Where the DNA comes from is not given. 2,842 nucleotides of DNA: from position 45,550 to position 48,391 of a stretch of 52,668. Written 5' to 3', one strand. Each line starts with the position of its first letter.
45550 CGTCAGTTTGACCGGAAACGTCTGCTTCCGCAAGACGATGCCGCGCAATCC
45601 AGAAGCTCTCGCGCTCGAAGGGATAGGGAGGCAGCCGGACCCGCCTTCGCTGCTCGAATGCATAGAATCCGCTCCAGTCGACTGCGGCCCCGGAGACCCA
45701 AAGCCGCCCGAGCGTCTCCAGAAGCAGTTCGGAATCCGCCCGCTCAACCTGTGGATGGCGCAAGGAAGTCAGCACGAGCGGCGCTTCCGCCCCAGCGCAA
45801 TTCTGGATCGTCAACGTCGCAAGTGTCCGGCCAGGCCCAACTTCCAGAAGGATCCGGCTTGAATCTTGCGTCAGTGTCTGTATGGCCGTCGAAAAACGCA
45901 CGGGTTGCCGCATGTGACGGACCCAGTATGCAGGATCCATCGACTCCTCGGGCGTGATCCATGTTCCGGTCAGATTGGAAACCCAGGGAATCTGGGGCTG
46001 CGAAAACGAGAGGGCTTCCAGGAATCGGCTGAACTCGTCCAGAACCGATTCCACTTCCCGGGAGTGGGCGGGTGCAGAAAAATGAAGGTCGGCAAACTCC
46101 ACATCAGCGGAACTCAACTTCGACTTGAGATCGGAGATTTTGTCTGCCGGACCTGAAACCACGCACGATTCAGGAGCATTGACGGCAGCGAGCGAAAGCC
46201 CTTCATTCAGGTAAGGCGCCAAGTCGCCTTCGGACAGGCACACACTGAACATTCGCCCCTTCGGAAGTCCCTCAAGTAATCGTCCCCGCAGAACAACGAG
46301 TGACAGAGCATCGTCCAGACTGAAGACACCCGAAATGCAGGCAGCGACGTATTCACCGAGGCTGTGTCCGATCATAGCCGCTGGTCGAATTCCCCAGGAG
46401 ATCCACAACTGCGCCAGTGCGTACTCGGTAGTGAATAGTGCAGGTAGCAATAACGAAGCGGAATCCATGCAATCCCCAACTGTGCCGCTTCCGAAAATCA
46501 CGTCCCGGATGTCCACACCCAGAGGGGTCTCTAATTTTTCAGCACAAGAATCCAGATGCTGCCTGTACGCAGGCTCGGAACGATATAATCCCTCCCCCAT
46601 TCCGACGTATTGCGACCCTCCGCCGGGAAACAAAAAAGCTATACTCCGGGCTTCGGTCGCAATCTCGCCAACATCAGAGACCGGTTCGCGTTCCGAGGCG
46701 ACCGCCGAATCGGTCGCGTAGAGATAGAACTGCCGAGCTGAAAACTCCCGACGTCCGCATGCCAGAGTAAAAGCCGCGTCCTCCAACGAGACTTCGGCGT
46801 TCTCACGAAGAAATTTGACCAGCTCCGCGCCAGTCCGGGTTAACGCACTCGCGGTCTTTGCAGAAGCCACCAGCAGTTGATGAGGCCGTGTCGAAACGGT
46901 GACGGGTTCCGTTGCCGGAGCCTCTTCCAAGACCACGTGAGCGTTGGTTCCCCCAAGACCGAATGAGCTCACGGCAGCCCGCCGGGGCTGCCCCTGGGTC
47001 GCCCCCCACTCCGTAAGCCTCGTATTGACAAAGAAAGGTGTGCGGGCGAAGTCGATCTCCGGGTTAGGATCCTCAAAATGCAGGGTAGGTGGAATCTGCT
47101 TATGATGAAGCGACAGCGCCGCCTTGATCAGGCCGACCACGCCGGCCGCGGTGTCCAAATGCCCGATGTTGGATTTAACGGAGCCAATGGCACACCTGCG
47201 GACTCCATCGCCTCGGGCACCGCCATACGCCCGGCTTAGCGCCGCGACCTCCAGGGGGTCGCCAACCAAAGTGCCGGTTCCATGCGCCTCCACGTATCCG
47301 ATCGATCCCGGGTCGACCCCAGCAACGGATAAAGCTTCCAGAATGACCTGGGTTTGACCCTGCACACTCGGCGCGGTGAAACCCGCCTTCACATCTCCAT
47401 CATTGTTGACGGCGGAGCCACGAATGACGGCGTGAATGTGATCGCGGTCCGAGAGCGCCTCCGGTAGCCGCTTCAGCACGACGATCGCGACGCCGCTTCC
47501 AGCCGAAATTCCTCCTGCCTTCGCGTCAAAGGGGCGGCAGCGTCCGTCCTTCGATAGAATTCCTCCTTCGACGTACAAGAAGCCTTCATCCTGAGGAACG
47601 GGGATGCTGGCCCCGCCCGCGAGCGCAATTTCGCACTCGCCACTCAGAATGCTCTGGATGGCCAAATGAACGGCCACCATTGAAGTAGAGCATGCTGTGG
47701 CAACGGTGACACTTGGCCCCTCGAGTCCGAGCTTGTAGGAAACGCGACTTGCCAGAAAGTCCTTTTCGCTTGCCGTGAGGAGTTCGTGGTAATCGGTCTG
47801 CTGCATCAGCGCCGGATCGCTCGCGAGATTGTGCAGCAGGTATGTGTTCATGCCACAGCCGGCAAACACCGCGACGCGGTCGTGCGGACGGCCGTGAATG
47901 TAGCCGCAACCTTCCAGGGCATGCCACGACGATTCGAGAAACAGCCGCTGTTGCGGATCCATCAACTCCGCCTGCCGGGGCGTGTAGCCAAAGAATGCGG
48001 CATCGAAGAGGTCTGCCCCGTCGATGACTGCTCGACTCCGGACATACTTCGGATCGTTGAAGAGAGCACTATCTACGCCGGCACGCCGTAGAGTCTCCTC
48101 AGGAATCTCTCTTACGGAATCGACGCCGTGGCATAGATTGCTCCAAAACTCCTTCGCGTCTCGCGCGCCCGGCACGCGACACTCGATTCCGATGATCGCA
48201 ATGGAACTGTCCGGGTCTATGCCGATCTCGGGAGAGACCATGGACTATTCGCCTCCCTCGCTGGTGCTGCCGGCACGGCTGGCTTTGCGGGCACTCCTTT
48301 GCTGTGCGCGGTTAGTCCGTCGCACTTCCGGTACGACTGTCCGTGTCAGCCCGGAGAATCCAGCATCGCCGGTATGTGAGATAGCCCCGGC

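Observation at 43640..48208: KS-AT-ACP-aminotransferase module primed by an NRPS module: predicted 3-amino (vicinal diamino) extender unit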

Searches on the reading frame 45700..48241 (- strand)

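Call 18: search_solved_structures(query=window:45700-48241:-, max_evalue=1e-60, show_alignments=1)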
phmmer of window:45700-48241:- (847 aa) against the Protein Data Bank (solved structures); distinct sequences matched with E-value up to 1e-60: 77 (the best 60 are shown).
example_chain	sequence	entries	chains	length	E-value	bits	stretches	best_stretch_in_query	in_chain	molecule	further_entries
7zma_A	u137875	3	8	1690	1.5e-196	658.9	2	13-503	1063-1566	Putative polyketide synthase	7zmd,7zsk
8xjy_A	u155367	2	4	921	2.5e-194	651.5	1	10-818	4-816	Polyketide synthase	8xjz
8xju_A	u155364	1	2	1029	3.6e-194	651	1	10-818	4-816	Polyketide synthase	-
4mz0_A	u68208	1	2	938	2.4e-173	582.1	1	13-846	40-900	CurL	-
4oqj_A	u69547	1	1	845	2.3e-161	542.5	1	11-576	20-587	PKS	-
4wky_A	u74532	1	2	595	4.8e-152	511.6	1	12-535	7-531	Beta-ketoacyl synthase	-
9iyw_A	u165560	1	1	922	1e-147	497.3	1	10-846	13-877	Polyketide synthase,GfsA KSQ-AncAT chimeric protein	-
11sz_A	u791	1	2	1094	6.8e-147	494.6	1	12-829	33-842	6-deoxyerythronolide-B synthase, Erythronolide synthase EryA2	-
9pat_A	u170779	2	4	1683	3.1e-146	492.4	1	13-803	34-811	6-deoxyerythronolide-B synthase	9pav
9pat_C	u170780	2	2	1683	3.2e-146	492.4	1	13-803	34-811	6-deoxyerythronolide-B synthase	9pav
9pc6_A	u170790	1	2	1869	7.5e-146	491.2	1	13-803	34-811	6-deoxyerythronolide-B synthase,RifR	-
7uwr_A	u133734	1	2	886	7.7e-143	481.2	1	14-795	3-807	Narbonolide/10-deoxymethynolide synthase PikA1, modules 1 and 2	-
8in9_A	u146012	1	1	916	8.4e-142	477.8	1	10-843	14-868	Polyketide synthase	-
7vee_A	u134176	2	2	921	3.8e-140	472.3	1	10-843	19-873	Polyketide synthase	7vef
2hg4_A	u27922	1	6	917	3e-136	459.4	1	13-811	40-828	6-Deoxyerythronolide B Synthase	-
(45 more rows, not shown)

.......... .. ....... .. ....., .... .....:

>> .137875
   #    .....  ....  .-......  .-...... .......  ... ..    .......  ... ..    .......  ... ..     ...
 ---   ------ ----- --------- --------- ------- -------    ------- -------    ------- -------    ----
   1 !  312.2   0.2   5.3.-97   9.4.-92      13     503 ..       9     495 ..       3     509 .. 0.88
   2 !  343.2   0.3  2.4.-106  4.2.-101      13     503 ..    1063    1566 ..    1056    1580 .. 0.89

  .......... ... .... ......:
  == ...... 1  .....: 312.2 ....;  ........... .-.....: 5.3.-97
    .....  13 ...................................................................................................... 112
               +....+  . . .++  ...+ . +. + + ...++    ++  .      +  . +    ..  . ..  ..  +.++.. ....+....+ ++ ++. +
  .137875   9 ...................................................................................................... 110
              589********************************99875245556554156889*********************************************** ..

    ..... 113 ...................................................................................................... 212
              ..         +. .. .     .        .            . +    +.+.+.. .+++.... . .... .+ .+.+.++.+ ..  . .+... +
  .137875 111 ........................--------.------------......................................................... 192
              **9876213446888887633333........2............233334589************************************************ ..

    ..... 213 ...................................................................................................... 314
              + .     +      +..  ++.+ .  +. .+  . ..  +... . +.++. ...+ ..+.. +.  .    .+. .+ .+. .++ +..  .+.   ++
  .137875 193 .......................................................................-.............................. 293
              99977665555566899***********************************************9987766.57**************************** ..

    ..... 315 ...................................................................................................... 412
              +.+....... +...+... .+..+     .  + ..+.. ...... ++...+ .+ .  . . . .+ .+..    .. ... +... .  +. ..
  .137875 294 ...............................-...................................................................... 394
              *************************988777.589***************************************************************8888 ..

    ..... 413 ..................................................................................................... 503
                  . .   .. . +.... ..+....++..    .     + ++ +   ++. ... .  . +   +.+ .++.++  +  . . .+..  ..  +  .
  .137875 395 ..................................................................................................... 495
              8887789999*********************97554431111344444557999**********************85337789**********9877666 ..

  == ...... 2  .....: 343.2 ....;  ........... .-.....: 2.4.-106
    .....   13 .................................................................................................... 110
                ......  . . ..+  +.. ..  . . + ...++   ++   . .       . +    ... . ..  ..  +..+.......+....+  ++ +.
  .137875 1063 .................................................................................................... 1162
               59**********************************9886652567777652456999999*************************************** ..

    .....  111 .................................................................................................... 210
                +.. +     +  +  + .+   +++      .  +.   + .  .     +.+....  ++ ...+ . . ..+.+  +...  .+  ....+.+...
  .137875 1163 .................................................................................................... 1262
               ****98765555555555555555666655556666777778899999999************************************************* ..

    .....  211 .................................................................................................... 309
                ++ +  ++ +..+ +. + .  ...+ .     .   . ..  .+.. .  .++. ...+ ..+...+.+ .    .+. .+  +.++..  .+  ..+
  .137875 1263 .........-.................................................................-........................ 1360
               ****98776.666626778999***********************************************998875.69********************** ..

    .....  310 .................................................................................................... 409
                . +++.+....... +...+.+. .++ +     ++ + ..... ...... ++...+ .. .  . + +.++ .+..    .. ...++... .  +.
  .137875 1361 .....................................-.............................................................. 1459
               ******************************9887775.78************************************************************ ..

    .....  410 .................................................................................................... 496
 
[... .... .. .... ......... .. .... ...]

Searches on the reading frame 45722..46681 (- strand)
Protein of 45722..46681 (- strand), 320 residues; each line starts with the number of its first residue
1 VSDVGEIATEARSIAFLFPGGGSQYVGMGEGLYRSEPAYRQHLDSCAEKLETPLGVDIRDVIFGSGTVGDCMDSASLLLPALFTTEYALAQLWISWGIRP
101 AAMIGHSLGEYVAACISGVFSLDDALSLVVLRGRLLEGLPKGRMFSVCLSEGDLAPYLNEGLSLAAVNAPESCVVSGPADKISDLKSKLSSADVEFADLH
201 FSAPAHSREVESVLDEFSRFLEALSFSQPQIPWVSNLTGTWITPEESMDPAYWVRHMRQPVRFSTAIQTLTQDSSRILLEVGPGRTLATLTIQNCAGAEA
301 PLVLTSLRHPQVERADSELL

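Call 49: search_solved_structures(query=window:45722-46681:-, max_evalue=1e-30, show_alignments=3)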
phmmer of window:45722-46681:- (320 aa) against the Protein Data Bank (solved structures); distinct sequences matched with E-value up to 1e-30: 45.
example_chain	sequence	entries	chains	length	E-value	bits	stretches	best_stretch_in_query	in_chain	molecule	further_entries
5yda_A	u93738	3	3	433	6.6e-73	249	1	7-317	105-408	PKS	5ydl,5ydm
4qbu_A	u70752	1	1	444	7.3e-73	248.9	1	8-292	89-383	ZmaA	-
4mz0_A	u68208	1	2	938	5.9e-62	213.1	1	11-307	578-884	CurL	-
8xjy_A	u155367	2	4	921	1.4e-59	205.3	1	12-297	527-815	Polyketide synthase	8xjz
8xju_A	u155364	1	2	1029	1.7e-59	205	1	12-297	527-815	Polyketide synthase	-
6iyo_A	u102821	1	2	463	4.6e-50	174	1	8-309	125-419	Type I modular polyketide synthase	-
9iyw_A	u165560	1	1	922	6.6e-50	173.5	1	13-300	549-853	Polyketide synthase,GfsA KSQ-AncAT chimeric protein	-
11sz_A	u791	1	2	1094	3.4e-48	167.9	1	13-308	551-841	6-deoxyerythronolide-B synthase, Erythronolide synthase EryA2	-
9pc6_A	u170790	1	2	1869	1.8e-46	162.2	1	13-283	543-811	6-deoxyerythronolide-B synthase,RifR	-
9pat_A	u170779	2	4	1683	6.8e-46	160.3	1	13-283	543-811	6-deoxyerythronolide-B synthase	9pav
9pat_C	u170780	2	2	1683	7.4e-46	160.2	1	13-283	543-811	6-deoxyerythronolide-B synthase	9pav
8tjn_B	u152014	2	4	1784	1.5e-43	152.6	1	9-308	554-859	EryAI,6-deoxyerythronolide-B synthase EryA3, modules 5 and 6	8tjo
7m7j_B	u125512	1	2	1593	2.1e-43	152.1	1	9-308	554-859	EryAI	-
7m7i_B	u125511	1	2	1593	2.3e-43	152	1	9-308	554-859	EryAI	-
7m7f_B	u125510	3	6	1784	2.8e-43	151.7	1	9-308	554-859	EryAI,6-deoxyerythronolide-B synthase EryA3, modules 5 and 6 chimera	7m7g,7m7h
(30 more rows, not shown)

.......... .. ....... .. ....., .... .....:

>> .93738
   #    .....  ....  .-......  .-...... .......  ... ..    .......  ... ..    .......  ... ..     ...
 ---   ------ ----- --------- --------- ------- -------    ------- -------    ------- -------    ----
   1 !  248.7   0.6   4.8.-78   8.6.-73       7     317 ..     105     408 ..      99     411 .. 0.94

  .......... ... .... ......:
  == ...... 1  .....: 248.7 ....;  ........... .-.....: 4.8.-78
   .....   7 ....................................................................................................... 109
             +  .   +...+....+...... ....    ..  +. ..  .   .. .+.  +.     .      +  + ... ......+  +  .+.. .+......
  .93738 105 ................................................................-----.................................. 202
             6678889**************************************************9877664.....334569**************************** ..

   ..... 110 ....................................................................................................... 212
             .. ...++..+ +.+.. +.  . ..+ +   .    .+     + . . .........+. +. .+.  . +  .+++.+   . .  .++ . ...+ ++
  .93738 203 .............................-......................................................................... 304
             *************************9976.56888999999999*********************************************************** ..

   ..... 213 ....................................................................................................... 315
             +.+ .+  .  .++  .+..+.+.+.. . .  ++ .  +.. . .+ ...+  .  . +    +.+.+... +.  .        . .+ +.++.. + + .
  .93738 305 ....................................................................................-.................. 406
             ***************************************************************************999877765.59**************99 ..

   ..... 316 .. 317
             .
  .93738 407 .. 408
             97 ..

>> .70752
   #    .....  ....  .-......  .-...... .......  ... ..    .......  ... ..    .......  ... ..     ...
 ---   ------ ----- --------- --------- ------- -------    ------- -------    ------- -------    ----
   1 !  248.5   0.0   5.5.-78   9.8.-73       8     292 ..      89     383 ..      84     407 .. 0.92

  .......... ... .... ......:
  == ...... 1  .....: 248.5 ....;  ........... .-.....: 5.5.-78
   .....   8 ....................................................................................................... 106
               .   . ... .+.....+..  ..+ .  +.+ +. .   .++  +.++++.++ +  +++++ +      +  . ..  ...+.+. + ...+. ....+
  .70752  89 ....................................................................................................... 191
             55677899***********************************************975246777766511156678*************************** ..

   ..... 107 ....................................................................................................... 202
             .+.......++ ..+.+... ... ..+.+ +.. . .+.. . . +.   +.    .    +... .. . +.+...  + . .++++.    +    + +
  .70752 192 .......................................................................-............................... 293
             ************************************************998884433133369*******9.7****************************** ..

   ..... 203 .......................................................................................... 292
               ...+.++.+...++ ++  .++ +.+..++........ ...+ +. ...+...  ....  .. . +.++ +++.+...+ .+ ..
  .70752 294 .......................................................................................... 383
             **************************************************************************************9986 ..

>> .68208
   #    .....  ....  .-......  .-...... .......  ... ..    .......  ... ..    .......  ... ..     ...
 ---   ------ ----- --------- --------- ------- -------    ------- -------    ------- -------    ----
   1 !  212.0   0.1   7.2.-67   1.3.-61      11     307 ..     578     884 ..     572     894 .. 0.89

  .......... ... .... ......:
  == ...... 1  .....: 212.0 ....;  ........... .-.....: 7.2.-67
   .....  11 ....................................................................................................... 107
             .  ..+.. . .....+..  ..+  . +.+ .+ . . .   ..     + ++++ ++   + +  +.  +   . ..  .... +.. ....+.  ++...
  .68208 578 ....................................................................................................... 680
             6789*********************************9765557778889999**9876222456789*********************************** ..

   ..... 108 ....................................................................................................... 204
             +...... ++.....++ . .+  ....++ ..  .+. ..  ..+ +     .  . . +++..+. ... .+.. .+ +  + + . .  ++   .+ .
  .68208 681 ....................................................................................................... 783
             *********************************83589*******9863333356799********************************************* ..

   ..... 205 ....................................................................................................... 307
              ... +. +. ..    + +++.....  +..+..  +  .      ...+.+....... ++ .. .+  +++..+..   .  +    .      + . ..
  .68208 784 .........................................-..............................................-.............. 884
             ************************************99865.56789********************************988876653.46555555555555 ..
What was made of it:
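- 45797..46636 (-): AT domain (aa 536-815). It has GHSLGE but APAH in place of the HAFH/YASH specificity motif. Best PDB matches are 5YDA and the ZmaA AT 4QBU (249 bits each), ahead of CurL (213 bits) (call 49).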
